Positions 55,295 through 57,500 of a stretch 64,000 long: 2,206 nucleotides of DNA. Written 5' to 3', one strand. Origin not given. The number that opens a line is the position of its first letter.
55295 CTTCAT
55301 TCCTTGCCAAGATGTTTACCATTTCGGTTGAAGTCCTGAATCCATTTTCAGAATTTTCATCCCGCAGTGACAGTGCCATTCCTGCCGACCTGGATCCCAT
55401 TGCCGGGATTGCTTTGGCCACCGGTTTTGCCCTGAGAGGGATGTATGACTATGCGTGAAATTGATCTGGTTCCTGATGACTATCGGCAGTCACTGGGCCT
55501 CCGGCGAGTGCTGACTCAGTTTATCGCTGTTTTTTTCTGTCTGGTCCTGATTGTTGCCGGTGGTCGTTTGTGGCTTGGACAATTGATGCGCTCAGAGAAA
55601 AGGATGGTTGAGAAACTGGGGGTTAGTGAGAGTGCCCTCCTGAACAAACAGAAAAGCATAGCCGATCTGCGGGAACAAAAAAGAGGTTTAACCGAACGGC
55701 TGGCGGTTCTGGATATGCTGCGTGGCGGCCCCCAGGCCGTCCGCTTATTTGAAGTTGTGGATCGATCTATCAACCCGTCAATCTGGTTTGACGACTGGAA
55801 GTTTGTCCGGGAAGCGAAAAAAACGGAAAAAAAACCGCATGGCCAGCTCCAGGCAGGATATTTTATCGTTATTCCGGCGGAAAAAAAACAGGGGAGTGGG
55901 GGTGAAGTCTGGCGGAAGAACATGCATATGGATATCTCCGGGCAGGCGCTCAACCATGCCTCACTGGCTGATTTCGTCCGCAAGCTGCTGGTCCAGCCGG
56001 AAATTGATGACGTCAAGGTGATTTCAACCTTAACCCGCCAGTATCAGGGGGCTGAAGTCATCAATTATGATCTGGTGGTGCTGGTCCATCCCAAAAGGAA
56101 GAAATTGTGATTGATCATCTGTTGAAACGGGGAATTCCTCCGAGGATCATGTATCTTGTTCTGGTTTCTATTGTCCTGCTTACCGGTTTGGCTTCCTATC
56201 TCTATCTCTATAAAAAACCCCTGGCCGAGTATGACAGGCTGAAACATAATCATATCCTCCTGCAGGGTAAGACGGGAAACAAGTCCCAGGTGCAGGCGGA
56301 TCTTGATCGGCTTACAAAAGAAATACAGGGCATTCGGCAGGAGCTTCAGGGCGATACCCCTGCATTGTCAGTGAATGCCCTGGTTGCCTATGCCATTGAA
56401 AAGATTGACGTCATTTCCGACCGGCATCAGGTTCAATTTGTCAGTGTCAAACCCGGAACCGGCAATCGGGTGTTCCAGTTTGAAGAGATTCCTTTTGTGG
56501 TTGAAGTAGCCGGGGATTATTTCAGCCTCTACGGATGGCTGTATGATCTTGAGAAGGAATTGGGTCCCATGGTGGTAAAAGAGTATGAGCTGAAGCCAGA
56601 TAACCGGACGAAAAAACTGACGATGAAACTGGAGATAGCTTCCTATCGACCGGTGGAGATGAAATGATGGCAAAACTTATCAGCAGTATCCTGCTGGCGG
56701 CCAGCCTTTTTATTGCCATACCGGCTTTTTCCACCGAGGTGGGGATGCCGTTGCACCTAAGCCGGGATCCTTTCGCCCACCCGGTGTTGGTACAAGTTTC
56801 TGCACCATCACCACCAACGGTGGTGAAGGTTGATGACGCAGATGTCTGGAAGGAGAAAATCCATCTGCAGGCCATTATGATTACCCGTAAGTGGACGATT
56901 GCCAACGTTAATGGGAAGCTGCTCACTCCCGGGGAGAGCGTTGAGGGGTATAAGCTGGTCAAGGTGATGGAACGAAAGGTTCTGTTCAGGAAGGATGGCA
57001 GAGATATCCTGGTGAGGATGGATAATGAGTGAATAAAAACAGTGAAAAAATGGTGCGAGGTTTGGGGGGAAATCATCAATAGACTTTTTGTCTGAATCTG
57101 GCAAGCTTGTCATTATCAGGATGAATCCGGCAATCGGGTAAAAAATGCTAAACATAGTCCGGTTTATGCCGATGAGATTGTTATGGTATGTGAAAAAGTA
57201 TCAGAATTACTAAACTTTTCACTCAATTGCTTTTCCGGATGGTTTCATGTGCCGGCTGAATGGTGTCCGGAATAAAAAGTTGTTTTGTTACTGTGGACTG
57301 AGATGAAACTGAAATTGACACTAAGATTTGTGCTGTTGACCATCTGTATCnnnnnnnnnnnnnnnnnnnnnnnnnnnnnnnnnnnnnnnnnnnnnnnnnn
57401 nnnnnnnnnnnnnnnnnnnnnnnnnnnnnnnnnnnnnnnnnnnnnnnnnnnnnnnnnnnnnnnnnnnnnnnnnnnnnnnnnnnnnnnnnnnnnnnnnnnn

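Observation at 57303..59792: Secretin fused to a PgaB-like GH153 glycoside hydrolase domain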

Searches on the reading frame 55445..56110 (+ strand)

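Call 7: search_protein_families(library=pfam, proteins=[window:55445-56110:+], max_evalue=0.01)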
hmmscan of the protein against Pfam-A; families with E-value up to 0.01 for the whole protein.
window:55445-56110:+ (221 aa): 1 family
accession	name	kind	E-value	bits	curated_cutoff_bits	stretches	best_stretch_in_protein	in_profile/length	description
PF05137.18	PilN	-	0.00033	21.1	22.8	1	160-211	24-75/78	Fimbrial assembly protein (PilN)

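Call 27: search_protein_families(library=ncbifam, proteins=[window:55445-56110:+], max_evalue=0.001)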
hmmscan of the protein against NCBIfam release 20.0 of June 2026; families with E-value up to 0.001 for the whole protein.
window:55445-56110:+ (221 aa): 1 family
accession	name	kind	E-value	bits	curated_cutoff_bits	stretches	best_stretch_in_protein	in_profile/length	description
NF007442.0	PRK09990.1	equivalog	0.00032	20.2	301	1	35-68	22-54/256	transcriptional regulator GlcC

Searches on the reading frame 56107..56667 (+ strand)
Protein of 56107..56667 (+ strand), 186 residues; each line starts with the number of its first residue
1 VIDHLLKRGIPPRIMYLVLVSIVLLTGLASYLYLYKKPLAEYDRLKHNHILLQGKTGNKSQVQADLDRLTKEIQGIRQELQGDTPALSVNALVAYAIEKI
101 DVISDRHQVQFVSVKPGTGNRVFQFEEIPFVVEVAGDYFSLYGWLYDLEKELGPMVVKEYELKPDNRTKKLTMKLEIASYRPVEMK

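Call 7: search_protein_families(library=pfam, proteins=[window:56107-56667:+], max_evalue=0.01)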
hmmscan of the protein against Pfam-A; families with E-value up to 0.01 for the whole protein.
window:56107-56667:+ (186 aa): 1 family
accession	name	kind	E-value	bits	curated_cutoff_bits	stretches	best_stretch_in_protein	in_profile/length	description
PF04350.18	PilO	-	1.4e-05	25.7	22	1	45-181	4-142/145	Pilus assembly protein, PilO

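Call 27: search_protein_families(library=ncbifam, proteins=[window:56107-56667:+], max_evalue=0.001)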
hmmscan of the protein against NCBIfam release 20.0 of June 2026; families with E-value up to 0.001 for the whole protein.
window:56107-56667:+ (186 aa): 1 family
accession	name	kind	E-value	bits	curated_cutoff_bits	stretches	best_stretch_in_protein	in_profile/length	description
NF040576.1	T2SS_GspM_XpsM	equivalog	9.9e-05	22.1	60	1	17-181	10-178/180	type II secretion system protein GspM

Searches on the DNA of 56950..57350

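Call 102: search_rna_families(source=window, start=56950, end=57350, threshold=evalue, max_evalue=1)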
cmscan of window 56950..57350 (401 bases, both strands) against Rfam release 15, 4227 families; matches with E-value up to 1: 0.
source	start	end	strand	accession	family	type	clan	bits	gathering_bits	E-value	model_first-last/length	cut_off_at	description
